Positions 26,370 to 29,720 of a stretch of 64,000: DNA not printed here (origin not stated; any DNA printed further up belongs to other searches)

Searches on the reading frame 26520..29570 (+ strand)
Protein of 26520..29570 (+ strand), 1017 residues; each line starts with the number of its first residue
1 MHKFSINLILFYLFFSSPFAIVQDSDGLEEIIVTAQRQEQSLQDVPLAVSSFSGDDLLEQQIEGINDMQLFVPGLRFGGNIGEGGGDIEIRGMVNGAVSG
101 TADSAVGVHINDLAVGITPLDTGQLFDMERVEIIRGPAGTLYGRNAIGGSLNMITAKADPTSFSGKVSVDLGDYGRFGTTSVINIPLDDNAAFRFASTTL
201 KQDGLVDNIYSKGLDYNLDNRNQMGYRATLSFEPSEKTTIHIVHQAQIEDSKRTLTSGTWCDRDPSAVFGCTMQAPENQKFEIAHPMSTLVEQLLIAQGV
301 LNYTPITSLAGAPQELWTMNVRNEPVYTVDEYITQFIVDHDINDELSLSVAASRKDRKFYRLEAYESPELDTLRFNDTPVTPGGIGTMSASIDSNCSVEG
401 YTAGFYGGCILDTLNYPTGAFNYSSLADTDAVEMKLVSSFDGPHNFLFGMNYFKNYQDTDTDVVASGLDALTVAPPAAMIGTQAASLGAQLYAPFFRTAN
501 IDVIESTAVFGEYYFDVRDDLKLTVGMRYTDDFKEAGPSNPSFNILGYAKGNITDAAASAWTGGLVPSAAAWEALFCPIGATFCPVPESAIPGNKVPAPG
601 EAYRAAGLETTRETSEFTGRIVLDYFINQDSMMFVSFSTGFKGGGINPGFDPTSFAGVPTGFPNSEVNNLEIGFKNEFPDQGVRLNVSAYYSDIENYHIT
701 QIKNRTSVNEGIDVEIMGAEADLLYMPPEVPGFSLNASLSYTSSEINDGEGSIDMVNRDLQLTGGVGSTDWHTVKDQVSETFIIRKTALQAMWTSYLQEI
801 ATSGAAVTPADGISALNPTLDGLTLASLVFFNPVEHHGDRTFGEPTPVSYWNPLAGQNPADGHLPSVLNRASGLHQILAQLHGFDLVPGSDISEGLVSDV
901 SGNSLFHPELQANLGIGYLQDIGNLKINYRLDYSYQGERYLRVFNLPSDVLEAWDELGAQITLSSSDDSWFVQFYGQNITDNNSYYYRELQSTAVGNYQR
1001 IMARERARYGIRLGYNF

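Call 65: search_protein_families(library=pfam, proteins=[window:26520-29570:+], max_evalue=0.00001)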
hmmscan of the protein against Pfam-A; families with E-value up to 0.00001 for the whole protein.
window:26520-29570:+ (1017 aa): 2 families
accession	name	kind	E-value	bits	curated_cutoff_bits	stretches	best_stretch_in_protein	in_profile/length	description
PF00593.30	TonB_dep_Rec_b-barrel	-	2.9e-19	70.7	27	1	404-751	102-354/436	TonB dependent receptor-like, beta-barrel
PF07715.20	Plug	-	6.5e-16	59.2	23.9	1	42-149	2-106/107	TonB-dependent Receptor Plug Domain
